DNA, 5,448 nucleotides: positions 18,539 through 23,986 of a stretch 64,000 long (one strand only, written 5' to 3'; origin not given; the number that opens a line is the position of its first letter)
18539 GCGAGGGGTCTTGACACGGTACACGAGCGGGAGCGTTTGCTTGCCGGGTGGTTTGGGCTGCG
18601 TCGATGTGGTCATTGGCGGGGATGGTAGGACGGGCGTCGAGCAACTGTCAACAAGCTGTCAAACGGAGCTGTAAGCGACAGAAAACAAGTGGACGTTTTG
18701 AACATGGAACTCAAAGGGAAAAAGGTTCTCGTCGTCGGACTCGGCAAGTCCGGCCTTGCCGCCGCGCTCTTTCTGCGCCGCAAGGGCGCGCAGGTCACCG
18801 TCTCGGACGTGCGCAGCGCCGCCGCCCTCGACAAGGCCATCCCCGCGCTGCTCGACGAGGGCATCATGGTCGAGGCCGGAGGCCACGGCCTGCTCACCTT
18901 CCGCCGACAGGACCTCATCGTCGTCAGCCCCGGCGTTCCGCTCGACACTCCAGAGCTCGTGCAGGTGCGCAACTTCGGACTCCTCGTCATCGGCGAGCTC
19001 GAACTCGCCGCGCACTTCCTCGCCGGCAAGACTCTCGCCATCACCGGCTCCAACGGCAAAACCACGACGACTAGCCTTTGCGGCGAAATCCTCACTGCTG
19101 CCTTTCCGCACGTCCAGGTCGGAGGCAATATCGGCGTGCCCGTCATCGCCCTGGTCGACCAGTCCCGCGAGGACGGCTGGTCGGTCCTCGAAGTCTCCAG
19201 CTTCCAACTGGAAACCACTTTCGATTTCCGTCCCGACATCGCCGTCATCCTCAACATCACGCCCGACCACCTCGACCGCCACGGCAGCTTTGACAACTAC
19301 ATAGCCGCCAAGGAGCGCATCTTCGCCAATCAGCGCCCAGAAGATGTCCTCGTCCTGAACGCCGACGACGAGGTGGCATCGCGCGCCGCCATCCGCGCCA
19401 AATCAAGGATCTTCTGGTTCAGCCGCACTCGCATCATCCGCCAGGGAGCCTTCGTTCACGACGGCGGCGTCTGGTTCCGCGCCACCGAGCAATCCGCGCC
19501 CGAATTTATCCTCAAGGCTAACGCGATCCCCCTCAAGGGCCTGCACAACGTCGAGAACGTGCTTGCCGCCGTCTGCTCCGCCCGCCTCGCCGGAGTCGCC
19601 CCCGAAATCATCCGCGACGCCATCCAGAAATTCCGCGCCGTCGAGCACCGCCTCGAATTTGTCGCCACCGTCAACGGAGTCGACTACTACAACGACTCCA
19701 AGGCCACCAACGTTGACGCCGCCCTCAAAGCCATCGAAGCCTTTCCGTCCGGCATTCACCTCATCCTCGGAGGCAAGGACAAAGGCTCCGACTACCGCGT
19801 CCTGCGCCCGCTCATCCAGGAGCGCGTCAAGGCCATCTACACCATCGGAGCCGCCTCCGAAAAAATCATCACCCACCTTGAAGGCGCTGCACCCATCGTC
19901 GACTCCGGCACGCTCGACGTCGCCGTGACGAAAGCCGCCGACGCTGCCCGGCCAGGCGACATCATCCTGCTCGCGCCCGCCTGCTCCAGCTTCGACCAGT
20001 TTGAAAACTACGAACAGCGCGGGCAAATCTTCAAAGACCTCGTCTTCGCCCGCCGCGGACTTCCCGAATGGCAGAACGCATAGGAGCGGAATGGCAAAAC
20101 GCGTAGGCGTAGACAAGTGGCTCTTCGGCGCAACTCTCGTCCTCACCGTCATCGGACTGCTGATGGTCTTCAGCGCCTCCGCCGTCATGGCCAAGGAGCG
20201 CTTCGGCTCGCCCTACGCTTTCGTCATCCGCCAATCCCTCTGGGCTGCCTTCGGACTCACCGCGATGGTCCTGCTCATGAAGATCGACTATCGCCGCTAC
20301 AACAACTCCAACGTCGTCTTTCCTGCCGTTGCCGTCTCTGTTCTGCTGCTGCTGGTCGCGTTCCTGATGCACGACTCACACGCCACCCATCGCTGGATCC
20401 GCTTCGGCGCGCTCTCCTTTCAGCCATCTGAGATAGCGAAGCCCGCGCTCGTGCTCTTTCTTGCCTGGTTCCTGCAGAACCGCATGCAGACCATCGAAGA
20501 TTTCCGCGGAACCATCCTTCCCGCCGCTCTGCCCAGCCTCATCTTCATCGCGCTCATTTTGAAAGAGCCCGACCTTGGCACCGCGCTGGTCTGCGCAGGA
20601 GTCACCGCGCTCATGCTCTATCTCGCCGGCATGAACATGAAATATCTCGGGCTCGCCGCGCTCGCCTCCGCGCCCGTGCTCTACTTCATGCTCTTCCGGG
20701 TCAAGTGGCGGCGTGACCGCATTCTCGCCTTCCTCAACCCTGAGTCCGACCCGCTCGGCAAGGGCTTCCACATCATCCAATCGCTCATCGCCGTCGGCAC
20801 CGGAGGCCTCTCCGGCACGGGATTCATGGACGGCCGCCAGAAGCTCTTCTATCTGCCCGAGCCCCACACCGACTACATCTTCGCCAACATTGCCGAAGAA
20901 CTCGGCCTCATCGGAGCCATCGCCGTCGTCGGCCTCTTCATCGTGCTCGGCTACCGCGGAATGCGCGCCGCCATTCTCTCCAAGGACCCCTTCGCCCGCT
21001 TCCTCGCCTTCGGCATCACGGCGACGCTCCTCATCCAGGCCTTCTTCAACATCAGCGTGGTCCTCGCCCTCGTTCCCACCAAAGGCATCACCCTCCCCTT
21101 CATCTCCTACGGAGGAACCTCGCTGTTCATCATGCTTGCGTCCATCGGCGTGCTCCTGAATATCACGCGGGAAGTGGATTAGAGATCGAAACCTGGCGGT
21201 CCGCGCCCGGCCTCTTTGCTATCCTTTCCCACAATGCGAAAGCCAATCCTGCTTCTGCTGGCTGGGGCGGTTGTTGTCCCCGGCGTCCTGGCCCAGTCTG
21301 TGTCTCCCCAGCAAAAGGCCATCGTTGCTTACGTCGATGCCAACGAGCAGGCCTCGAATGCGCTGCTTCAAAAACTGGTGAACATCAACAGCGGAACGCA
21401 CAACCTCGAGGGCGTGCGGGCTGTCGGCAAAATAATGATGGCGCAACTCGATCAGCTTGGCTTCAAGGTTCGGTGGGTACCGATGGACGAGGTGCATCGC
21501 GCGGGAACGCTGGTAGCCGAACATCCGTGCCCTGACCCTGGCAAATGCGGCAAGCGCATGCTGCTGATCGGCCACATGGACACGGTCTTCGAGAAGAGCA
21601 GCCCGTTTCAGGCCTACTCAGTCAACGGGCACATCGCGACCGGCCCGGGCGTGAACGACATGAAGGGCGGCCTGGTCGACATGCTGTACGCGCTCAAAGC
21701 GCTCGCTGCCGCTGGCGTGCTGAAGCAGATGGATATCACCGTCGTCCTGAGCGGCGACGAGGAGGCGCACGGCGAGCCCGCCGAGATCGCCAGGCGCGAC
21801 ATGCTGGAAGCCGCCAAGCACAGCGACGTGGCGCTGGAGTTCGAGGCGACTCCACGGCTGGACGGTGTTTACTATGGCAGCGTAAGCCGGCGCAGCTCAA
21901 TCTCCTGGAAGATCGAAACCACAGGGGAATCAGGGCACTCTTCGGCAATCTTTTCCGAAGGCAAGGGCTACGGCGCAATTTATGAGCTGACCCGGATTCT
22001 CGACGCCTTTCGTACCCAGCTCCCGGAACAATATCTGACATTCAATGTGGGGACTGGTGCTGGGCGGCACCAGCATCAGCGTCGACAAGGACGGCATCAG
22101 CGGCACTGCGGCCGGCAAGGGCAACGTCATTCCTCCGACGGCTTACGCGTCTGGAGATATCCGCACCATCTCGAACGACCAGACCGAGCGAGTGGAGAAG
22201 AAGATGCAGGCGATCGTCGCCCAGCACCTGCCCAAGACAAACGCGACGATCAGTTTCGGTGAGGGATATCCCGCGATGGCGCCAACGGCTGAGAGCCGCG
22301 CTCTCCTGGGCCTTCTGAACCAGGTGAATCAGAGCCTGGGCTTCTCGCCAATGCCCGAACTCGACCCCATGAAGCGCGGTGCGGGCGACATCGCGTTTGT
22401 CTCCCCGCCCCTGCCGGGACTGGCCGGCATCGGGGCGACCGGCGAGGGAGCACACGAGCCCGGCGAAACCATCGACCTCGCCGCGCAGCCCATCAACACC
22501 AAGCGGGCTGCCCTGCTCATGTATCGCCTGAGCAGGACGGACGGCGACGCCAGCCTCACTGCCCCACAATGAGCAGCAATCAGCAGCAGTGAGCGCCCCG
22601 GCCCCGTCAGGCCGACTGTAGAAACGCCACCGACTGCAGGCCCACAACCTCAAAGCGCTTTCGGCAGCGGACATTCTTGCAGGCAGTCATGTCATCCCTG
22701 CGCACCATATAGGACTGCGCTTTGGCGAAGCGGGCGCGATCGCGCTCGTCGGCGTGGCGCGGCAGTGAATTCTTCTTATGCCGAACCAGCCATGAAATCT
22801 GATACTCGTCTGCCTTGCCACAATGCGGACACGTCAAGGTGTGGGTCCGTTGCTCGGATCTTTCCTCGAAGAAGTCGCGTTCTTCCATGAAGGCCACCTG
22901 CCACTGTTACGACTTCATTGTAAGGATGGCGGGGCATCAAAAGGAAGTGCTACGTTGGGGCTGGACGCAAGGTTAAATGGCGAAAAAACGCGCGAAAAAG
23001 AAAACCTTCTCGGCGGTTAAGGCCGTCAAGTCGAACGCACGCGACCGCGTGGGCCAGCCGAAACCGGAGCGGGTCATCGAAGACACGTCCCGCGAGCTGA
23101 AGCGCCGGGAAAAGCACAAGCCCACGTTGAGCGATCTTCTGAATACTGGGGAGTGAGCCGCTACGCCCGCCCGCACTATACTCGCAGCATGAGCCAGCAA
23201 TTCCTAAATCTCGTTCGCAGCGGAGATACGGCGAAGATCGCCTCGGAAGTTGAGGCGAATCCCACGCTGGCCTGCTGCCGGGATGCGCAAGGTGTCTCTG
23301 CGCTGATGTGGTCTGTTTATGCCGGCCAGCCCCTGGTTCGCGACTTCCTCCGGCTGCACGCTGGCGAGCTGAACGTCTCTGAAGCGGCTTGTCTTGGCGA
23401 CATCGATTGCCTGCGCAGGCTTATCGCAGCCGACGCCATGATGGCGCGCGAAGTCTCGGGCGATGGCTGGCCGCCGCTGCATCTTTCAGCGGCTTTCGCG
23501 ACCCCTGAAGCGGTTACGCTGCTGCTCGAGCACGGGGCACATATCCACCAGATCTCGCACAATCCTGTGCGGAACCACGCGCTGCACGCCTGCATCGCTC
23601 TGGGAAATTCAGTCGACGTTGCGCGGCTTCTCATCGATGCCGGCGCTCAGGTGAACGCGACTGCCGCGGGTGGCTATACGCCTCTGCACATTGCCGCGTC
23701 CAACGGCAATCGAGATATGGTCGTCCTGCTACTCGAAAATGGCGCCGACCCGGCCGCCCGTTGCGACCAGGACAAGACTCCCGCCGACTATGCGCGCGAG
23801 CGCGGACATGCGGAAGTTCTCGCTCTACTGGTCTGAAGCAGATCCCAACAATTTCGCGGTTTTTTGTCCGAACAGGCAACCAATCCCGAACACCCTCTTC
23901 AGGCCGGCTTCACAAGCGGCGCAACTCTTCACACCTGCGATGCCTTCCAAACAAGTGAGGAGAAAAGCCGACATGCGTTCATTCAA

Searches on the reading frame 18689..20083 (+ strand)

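Call 95: search_protein_families(library=pfam, proteins=[window:18689-20083:+], max_evalue=0.001)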
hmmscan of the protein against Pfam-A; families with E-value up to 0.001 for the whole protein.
window:18689-20083:+ (464 aa): 6 families
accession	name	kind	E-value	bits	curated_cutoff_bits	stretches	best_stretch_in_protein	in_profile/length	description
PF08245.18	Mur_ligase_M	-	7.1e-34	117.9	24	1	118-297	1-199/200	Mur ligase middle domain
PF21799.2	MurD-like_N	-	1.8e-16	60.6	27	1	11-102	1-88/88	Mur ligase MurD-like, N-terminal domain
PF02875.26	Mur_ligase_C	-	9.5e-14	52.8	28.4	1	320-432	1-127/127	Mur ligase, glutamate ligase domain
PF07991.19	KARI_N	-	0.00033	20.7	20.6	0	8-51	2-45/165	Acetohydroxy acid isomeroreductase, NADPH-binding domain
PF13738.12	Pyr_redox_3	-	0.00063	19.5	30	0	7-43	161-197/305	Pyridine nucleotide-disulphide oxidoreductase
PF00070.33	Pyr_redox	-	0.00072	20.5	22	0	12-56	1-47/82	Pyridine nucleotide-disulphide oxidoreductase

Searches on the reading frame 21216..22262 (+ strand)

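Call 95: search_protein_families(library=pfam, proteins=[window:21216-22262:+], max_evalue=0.001)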
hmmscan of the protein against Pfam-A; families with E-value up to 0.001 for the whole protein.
window:21216-22262:+ (348 aa): 3 families
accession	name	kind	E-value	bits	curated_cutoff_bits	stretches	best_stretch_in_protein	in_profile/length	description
PF01546.33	Peptidase_M20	-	3.5e-14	53.6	24.6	1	116-196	1-83/206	Peptidase family M20/M25/M40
PF07687.19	M20_dimer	-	6.7e-06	26.5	21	1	224-285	2-65/107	Peptidase dimerisation domain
PF04389.22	Peptidase_M28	-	0.00089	19.5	21.3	0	112-184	12-68/193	Peptidase family M28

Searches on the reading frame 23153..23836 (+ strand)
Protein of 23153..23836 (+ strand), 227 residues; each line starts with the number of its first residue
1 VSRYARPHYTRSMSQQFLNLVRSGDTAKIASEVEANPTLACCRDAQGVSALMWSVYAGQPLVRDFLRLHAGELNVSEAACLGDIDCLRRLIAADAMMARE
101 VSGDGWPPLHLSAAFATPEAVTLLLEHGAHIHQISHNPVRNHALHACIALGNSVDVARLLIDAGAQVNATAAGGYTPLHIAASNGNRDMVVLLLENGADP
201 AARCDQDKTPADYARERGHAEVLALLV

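Call 95: search_protein_families(library=pfam, proteins=[window:23153-23836:+], max_evalue=0.001)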
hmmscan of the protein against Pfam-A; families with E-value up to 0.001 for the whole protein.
window:23153-23836:+ (227 aa): 5 families
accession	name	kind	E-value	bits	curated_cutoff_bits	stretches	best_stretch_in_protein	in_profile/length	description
PF12796.13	Ank_2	-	3.1e-25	89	27.3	2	151-227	7-80/90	Ankyrin repeats (3 copies)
PF13637.12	Ank_4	-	1.3e-23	83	22.7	2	144-194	1-50/50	Ankyrin repeats (many copies)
PF00023.36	Ank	-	2.4e-22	78.2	21.1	1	174-203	2-31/33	Ankyrin repeat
PF13606.12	Ank_3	-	2.8e-19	67.4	22.3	1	174-201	2-29/30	Ankyrin repeat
PF13857.12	Ank_5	-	8.6e-14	52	27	1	160-214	1-56/56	Ankyrin repeats (many copies)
